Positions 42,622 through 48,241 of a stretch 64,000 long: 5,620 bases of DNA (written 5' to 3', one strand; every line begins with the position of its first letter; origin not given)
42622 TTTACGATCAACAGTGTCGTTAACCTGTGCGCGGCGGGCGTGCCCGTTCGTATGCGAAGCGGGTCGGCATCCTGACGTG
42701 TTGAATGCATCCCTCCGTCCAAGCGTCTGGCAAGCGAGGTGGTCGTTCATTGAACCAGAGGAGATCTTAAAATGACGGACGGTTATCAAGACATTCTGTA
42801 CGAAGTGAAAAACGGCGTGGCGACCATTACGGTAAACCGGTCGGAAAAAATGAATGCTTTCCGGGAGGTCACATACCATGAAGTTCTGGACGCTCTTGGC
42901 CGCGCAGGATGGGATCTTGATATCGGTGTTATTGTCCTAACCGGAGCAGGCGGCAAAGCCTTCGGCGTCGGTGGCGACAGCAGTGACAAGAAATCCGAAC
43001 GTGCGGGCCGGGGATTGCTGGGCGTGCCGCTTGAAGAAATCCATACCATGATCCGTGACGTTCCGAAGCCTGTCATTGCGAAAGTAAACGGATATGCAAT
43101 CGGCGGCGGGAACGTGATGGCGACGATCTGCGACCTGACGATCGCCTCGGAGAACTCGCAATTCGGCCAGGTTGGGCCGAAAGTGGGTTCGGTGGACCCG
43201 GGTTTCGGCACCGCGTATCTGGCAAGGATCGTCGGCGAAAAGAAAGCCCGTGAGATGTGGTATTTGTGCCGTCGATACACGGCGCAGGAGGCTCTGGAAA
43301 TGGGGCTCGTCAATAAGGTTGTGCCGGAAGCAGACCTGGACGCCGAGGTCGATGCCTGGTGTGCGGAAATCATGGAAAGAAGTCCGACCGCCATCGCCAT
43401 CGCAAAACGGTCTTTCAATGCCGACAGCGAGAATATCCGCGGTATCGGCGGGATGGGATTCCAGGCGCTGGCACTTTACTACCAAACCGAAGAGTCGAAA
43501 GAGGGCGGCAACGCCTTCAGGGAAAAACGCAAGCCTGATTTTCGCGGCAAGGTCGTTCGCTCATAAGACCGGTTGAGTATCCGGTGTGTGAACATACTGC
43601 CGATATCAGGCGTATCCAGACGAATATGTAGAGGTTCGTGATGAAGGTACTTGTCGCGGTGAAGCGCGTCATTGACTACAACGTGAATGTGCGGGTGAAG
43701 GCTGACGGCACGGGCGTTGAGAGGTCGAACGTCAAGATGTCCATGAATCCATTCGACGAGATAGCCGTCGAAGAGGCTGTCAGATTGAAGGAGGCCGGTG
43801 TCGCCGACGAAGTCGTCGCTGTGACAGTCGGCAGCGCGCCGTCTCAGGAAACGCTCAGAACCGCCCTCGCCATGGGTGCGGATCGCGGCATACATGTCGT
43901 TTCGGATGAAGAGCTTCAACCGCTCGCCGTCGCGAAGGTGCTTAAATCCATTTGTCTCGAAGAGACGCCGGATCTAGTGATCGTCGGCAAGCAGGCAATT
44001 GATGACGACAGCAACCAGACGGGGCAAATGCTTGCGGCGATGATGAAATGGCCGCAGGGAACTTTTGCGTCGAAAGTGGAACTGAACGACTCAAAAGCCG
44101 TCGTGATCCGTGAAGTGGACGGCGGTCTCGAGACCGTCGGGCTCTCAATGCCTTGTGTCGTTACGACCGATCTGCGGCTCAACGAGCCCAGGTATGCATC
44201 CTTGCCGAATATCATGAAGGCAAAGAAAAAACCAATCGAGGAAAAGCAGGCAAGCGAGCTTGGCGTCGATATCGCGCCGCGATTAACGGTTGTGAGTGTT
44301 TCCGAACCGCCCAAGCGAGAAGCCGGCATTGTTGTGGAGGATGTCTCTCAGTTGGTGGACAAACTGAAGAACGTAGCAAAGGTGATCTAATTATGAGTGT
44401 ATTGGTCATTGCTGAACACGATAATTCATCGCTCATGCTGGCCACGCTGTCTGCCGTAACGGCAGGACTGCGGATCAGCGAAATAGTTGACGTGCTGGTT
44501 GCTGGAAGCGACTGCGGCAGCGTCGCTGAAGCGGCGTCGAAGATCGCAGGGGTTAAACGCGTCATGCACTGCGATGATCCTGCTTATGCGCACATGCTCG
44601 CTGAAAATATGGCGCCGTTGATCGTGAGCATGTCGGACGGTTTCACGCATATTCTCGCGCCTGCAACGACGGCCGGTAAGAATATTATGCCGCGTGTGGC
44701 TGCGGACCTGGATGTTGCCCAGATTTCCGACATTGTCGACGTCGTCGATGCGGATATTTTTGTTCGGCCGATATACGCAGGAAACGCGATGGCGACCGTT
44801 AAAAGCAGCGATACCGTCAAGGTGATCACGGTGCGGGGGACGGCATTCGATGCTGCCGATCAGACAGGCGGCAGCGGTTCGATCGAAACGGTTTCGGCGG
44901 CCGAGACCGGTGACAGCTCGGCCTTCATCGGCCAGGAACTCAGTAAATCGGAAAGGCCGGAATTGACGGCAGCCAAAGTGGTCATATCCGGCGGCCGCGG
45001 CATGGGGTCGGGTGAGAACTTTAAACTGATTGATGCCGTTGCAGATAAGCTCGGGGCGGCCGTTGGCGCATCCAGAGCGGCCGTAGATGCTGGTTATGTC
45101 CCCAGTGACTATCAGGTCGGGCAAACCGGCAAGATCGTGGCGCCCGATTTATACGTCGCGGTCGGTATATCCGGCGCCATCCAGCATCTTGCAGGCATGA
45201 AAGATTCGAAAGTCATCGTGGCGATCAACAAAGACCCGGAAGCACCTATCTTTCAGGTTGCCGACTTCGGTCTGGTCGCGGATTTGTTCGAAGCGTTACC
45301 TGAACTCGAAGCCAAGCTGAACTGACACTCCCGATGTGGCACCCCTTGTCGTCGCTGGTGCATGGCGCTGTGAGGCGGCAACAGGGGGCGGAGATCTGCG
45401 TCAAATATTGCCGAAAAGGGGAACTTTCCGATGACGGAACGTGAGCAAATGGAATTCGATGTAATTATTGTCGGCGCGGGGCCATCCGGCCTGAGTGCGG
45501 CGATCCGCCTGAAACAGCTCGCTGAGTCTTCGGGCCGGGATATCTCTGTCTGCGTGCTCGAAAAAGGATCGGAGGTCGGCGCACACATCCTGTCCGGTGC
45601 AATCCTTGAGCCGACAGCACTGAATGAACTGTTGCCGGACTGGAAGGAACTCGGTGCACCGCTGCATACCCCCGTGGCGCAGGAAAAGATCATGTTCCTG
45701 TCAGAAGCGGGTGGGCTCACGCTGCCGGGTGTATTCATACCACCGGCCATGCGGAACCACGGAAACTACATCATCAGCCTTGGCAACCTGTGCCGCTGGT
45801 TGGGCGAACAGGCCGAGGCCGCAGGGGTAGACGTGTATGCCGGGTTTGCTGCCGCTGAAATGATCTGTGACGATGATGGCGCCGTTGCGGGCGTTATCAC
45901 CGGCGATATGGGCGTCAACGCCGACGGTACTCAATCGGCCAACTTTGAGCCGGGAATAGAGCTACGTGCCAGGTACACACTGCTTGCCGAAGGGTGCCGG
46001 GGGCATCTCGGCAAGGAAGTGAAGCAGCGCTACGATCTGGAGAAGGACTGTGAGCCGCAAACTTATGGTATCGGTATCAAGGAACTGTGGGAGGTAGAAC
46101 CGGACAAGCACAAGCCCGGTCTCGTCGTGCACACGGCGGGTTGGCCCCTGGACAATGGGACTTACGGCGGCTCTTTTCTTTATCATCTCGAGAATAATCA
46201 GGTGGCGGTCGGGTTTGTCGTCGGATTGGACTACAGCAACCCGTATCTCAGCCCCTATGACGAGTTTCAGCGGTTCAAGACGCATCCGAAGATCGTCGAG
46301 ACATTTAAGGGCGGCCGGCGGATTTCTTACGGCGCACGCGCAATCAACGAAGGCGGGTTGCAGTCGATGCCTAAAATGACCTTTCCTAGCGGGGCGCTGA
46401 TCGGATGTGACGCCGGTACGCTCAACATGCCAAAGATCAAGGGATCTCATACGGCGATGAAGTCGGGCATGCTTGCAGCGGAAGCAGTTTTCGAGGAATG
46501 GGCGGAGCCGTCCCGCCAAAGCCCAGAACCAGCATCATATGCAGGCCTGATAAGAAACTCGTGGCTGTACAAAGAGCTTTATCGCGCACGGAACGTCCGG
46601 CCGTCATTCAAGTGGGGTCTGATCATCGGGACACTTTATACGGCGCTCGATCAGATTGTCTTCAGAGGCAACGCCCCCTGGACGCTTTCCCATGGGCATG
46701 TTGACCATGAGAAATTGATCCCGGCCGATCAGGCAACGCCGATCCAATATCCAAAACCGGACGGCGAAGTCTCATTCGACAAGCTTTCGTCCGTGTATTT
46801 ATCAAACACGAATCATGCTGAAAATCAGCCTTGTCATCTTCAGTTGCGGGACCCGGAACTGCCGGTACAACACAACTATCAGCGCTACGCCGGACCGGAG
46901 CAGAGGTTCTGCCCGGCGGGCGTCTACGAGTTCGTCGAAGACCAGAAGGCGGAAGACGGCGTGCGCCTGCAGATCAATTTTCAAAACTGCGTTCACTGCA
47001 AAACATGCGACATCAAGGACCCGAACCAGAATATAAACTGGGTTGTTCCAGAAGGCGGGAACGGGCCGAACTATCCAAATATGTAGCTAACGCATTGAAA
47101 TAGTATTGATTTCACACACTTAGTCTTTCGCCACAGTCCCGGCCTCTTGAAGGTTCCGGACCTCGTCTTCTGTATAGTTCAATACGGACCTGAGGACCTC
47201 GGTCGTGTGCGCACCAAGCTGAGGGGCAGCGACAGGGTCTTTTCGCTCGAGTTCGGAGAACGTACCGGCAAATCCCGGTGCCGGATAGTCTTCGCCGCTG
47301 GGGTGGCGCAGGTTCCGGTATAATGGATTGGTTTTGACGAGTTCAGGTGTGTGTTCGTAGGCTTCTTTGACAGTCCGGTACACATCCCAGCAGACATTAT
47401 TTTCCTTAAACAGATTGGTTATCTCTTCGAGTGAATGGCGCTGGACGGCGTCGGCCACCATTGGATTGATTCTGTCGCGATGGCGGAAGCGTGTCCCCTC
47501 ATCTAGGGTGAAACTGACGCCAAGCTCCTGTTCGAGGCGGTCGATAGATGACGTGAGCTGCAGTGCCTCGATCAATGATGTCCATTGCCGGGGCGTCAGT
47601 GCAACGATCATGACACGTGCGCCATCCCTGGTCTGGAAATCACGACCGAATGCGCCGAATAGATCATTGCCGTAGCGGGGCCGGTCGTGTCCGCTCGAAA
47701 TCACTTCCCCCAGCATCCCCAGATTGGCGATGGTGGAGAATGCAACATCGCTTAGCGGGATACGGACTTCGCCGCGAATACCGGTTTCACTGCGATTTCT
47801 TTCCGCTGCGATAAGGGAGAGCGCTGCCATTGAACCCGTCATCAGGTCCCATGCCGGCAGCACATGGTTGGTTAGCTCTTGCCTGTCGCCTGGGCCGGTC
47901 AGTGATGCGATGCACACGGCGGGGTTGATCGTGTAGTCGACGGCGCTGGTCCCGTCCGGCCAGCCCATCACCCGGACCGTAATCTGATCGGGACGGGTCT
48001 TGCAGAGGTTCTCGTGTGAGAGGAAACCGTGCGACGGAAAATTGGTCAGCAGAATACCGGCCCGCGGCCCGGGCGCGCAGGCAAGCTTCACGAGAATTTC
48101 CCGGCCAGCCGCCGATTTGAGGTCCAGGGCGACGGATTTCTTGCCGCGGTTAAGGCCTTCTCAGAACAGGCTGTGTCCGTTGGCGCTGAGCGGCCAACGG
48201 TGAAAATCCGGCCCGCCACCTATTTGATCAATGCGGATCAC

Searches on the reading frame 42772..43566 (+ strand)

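Call 38: search_protein_families(library=pfam, proteins=[window:42772-43566:+], max_evalue=0.00001)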
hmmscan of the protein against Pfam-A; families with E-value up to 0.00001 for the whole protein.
window:42772-43566:+ (264 aa): 2 families
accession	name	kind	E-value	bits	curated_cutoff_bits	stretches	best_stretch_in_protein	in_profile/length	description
PF00378.25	ECH_1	-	2.3e-68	230.7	27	1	12-259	2-250/251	Enoyl-CoA hydratase/isomerase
PF16113.10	ECH_2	-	9e-17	62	27.2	1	17-198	2-186/335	Enoyl-CoA hydratase/isomerase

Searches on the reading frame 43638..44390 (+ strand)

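Call 38: search_protein_families(library=pfam, proteins=[window:43638-44390:+], max_evalue=0.00001)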
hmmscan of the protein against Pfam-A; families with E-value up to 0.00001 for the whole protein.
window:43638-44390:+ (250 aa): 1 family
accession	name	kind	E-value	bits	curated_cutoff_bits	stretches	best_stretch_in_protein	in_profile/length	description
PF01012.27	ETF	-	5.5e-43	147.3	26.7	1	27-207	4-180/181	Electron transfer flavoprotein domain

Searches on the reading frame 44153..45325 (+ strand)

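Call 38: search_protein_families(library=pfam, proteins=[window:44153-45325:+], max_evalue=0.00001)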
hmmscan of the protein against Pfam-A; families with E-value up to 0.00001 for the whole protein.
window:44153-45325:+ (390 aa): 2 families
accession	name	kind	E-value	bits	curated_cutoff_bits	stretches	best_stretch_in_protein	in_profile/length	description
PF01012.27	ETF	-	4.9e-41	141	26.7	1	83-251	1-180/181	Electron transfer flavoprotein domain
PF00766.25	ETF_alpha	-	3.8e-36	123.3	27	1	270-350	1-81/81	Electron transfer flavoprotein FAD-binding domain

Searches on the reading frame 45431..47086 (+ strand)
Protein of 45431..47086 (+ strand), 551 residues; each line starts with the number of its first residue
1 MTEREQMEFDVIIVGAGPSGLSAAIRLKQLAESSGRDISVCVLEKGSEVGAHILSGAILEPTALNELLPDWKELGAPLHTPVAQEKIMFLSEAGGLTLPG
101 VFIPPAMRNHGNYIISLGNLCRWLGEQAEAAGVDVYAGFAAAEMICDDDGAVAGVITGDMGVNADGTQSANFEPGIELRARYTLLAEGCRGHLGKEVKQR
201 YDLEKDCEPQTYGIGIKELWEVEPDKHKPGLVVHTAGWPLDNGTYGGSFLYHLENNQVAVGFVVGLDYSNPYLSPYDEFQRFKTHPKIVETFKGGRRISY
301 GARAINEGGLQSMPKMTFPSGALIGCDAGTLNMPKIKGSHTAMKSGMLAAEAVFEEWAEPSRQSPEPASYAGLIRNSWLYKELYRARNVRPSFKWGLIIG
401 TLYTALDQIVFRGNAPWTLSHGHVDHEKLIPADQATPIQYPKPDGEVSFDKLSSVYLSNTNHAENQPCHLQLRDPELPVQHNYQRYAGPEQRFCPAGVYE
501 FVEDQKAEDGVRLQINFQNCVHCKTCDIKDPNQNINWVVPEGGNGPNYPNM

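Call 38: search_protein_families(library=pfam, proteins=[window:45431-47086:+], max_evalue=0.00001)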
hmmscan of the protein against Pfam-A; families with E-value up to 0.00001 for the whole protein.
window:45431-47086:+ (551 aa): 6 families
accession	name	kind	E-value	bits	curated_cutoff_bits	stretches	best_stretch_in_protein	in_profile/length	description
PF05187.19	Fer4_ETF_QO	-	1.9e-51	173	24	1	445-548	1-103/104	Electron transfer flavoprotein-ubiquinone oxidoreductase, 4Fe-4S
PF21162.3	ETFQO_UQ-bd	-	4.4e-45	152.6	27.7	1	212-305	1-96/96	ETF-QO, ubiquinone-binding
PF01266.30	DAO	-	6.8e-09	36.2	27.9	0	10-53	1-40/353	FAD dependent oxidoreductase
PF01946.23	Thi4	-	9.8e-09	35.2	26.2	0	6-56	15-60/235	Thi4 family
PF00890.30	FAD_binding_2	-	8.4e-08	32.2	20.4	0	10-53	1-38/414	FAD binding domain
PF13450.12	NAD_binding_8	-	2.1e-07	31.5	21.9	1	13-56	1-38/68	NAD(P)-binding Rossmann-like domain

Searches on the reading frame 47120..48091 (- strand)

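Call 38: search_protein_families(library=pfam, proteins=[window:47120-48091:-], max_evalue=0.00001)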
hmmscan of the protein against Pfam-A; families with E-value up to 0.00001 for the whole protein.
window:47120-48091:- (323 aa): 1 family
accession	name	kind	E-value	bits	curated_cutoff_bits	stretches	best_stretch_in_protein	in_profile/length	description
PF02515.22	CoA_transf_3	-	2.4e-27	96.5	23.3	1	24-296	102-366/366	CoA-transferase family III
